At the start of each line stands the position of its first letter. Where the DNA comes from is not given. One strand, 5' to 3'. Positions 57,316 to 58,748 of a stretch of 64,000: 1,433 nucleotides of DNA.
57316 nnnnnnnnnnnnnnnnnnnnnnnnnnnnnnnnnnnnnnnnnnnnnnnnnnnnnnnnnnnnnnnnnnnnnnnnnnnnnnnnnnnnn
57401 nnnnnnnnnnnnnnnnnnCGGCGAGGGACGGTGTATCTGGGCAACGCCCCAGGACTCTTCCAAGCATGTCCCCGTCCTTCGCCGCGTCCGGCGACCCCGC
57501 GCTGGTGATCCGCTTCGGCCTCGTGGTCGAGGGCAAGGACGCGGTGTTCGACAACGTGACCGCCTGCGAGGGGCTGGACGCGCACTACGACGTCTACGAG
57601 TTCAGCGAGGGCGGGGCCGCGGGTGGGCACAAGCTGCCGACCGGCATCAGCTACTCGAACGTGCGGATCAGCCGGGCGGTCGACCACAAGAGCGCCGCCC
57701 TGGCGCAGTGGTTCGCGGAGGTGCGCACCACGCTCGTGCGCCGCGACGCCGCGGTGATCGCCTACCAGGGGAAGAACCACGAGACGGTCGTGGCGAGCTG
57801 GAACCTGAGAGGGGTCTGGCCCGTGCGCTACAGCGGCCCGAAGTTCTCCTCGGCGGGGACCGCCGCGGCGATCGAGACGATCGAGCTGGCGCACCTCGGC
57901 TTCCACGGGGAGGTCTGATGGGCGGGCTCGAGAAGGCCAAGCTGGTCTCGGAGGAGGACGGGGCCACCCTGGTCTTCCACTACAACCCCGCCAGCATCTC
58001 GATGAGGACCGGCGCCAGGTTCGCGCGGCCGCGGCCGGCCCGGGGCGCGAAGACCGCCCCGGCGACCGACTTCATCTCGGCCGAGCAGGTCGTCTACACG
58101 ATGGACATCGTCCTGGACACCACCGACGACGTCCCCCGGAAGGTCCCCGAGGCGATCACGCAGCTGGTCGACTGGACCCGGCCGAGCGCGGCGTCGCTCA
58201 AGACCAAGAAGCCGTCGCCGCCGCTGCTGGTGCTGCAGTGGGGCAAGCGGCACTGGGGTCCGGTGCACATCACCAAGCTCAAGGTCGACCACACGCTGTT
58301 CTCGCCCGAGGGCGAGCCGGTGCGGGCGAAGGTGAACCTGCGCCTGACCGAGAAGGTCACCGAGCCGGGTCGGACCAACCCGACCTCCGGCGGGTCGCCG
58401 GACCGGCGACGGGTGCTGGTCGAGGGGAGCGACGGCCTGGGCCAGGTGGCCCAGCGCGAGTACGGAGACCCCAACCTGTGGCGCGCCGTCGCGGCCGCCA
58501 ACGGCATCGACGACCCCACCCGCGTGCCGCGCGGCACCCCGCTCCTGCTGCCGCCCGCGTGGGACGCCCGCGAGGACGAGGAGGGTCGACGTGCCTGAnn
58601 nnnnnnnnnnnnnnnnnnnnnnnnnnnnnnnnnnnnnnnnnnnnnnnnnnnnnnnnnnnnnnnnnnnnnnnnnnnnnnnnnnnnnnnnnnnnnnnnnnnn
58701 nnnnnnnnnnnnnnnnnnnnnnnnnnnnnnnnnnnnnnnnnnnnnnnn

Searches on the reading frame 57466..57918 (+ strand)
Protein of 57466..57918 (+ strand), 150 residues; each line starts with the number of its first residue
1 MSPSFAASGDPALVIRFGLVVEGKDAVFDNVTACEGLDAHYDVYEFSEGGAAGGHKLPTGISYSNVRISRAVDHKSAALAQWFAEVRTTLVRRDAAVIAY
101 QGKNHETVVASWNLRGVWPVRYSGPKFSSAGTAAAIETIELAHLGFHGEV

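Call 6: search_protein_families(library=pfam, proteins=[window:57466-57918:+], max_evalue=0.01)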
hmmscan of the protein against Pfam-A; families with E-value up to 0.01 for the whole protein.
window:57466-57918:+ (150 aa): 1 family
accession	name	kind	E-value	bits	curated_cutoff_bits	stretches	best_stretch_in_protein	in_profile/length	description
PF06841.18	Phage_T4_gp19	-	2.9e-24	85.8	28.2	1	25-146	11-133/134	T4-like virus tail tube protein gp19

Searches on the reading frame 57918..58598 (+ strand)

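Call 6: search_protein_families(library=pfam, proteins=[window:57918-58598:+], max_evalue=0.01)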
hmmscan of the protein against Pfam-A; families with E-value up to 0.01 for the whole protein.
window:57918-58598:+ (226 aa): 1 family
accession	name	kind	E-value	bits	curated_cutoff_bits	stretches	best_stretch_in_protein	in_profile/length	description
PF19266.4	CIS_tube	-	5.1e-19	69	27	1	11-149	16-153/158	Contractile injection system tube protein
